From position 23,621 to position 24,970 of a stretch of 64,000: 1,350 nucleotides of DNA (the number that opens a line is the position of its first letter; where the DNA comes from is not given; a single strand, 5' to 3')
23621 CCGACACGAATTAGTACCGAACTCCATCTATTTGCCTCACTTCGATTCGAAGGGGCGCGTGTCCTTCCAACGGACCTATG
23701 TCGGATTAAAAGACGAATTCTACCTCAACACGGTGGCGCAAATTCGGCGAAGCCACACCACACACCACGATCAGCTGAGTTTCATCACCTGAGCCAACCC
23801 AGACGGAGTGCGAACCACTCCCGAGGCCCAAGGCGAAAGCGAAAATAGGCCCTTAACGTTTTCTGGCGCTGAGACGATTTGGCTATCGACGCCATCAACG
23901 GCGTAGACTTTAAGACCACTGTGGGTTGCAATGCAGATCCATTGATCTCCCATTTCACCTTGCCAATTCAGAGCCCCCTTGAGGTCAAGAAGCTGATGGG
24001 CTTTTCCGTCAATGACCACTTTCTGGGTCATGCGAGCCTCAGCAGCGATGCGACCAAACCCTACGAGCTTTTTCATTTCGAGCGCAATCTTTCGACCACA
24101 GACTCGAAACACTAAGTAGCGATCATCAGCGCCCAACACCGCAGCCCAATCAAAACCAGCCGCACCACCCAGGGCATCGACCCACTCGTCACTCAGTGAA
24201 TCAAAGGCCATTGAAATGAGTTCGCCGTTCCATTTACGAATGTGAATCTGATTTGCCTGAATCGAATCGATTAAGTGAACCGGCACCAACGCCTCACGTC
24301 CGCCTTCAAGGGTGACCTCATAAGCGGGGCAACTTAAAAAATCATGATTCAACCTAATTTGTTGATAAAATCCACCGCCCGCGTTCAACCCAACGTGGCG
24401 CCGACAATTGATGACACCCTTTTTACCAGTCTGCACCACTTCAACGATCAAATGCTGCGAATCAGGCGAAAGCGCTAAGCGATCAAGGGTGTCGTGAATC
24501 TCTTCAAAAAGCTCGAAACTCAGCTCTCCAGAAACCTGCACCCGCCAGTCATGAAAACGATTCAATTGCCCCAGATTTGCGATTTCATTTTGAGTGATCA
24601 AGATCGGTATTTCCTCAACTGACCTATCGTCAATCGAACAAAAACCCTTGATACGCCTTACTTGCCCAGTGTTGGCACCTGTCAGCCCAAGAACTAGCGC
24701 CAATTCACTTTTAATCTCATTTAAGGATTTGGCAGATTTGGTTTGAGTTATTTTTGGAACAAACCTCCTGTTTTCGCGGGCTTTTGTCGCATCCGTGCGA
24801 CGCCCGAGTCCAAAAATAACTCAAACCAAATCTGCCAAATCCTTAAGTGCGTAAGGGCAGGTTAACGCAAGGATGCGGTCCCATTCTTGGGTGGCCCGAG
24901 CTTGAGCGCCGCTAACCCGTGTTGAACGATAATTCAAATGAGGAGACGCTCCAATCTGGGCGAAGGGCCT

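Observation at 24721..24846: Second copy of the same 50-bp core, inverted, but flanked by completely different 38-bp inverted-repeat arms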

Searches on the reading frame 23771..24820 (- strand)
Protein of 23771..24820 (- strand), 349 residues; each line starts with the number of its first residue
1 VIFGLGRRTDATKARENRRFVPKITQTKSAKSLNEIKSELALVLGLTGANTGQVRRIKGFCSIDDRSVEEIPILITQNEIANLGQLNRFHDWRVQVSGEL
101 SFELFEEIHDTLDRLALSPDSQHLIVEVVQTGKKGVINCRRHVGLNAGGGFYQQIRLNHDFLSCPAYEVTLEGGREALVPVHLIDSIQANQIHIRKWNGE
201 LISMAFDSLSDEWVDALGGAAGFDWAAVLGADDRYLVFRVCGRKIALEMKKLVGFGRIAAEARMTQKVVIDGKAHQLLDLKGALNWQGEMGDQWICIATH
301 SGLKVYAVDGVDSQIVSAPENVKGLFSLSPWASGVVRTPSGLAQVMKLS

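Call 10: search_protein_families(library=pfam, proteins=[window:23771-24703:-])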
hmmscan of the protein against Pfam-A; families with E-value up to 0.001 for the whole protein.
window:23771-24703:- (310 aa): 0 families

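Call 30: search_protein_families(library=ncbifam, proteins=[window:23771-24703:-], max_evalue=0.01)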
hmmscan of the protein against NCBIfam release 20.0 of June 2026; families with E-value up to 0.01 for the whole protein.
window:23771-24703:- (310 aa): 0 families

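Call 65: search_protein_representatives(protein=window:23771-24820:-)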
Query: 349 residues. Proteins with E-value up to 0.001 (for the whole library): 10; up to 1e-10: 1; up to 1e-30: 1. The best 10 are listed.
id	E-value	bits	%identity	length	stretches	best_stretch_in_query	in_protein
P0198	2.4e-182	622.0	100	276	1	74-349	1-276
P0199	1.1e-08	51.1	33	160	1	228-313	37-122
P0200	8.1e-08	48.2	32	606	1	229-318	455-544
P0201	1.1e-06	44.5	32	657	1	217-317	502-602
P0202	3.8e-06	42.7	31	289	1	228-331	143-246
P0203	3.5e-05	39.5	39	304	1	234-313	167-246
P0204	5.1e-05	39.0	37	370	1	233-331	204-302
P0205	4.1e-04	36.0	36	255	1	232-305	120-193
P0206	4.6e-04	35.8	31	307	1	229-314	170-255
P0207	6.8e-04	35.3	33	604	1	229-313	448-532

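Call 67: find_encoding_contigs(protein=P0198, flank=10000, max_places=10)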
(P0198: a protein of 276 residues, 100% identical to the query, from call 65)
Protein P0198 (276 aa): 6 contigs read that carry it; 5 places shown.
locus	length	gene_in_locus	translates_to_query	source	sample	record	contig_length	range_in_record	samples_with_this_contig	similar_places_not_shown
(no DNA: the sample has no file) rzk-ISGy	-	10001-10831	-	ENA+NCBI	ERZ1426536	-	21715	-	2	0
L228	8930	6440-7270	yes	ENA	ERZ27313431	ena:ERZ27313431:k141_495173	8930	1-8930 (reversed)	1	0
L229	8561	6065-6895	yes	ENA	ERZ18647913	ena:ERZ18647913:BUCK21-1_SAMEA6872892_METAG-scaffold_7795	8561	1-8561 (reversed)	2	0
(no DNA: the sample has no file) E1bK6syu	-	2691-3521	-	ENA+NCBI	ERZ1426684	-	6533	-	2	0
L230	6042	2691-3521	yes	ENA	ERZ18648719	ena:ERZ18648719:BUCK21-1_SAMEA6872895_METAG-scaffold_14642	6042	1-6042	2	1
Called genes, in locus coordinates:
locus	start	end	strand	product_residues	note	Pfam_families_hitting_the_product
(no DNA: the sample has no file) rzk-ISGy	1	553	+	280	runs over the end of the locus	-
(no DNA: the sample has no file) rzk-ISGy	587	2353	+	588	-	PF06268:Fascin (faint), PF06229:FRG1 (faint), PF25490:DUF7910 (weak)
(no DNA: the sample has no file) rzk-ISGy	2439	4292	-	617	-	PF00009:GTP_EFTU, PF22042:EF-G_D2, PF03144:GTP_EFTU_D2, PF00679:EFG_C, PF21018:BipA_C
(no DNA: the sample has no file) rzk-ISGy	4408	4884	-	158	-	PF14489:QueF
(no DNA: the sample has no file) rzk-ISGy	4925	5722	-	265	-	-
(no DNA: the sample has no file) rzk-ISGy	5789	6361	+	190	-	PF08712:Nfu_N, PF01106:NifU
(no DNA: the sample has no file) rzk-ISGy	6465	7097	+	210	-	-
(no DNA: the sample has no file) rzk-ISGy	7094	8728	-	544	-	PF00149:Metallophos, PF02872:5_nucleotid_C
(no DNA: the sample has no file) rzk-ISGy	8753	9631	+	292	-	PF01435:Peptidase_M48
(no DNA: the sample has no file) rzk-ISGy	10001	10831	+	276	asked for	-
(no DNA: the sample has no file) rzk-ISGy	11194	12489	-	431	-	?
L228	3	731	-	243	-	?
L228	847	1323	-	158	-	PF14489:QueF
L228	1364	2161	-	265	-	-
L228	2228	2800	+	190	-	PF08712:Nfu_N, PF01106:NifU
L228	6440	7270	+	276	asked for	-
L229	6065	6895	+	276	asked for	-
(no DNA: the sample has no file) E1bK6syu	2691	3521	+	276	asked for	-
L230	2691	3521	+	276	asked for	-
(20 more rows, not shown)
